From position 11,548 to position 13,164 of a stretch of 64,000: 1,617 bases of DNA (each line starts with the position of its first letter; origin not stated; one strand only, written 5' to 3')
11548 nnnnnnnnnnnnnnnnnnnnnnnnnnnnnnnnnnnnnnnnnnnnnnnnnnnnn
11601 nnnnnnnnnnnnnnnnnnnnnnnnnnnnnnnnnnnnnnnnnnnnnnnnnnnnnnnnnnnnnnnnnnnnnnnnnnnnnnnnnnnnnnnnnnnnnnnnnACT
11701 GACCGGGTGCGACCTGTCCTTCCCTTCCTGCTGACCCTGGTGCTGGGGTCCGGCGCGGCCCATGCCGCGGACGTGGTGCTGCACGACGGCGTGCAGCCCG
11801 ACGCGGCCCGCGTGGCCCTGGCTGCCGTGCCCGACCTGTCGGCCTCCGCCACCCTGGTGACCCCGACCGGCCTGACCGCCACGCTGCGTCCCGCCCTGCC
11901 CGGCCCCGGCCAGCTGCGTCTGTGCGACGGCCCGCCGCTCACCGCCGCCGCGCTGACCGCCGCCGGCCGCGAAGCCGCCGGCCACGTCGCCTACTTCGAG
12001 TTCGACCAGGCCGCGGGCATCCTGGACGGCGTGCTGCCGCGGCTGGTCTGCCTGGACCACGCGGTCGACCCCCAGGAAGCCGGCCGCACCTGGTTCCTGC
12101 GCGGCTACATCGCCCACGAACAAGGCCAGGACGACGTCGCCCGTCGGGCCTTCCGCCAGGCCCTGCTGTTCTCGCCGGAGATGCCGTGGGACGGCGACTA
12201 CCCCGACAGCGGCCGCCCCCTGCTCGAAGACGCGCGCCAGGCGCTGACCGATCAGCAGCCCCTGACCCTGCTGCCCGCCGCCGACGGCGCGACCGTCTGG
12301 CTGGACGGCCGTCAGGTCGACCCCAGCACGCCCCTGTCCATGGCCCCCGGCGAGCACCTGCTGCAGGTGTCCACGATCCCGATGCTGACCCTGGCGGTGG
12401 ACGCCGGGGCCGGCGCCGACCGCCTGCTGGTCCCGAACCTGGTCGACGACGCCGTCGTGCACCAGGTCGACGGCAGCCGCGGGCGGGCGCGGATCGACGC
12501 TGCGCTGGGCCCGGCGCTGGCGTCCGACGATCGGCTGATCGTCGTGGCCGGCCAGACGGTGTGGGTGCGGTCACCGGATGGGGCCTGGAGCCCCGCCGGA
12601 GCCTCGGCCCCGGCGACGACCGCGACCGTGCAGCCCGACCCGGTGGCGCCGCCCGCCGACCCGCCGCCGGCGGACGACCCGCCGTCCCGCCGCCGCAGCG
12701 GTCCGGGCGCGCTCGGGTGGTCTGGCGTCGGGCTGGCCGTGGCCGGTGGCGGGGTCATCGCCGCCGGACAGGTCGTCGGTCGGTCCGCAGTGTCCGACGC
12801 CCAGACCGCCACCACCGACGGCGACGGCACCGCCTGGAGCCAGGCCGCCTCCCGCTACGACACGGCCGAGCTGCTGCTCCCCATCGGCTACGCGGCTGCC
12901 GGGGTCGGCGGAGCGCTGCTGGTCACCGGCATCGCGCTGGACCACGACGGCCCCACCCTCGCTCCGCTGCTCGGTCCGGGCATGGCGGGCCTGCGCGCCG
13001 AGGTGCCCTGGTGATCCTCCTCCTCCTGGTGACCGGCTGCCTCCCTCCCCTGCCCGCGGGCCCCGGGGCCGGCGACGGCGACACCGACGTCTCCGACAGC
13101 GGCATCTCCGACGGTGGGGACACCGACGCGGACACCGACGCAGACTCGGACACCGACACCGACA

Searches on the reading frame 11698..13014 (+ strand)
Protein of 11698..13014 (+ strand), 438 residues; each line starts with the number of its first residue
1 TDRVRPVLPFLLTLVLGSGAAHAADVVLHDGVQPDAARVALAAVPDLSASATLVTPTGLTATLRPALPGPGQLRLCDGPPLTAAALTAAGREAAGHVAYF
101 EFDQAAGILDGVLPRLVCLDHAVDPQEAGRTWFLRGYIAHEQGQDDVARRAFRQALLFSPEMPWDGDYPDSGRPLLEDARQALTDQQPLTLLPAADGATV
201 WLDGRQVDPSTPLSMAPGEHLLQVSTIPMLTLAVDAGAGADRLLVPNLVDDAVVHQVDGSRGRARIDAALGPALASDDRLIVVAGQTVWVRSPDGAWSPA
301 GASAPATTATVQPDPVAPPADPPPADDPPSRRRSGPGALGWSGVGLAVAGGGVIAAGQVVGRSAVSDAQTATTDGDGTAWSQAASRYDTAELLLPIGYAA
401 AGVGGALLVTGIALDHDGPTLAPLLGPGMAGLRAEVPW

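Call 13: search_protein_families(library=pfam, proteins=[window:11698-13014:+], max_evalue=0.01)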
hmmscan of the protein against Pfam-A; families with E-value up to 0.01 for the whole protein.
window:11698-13014:+ (438 aa): 1 family
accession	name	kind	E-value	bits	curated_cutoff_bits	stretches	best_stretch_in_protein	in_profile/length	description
PF07719.23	TPR_2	-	0.00037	20.9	27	1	131-161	3-33/34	Tetratricopeptide repeat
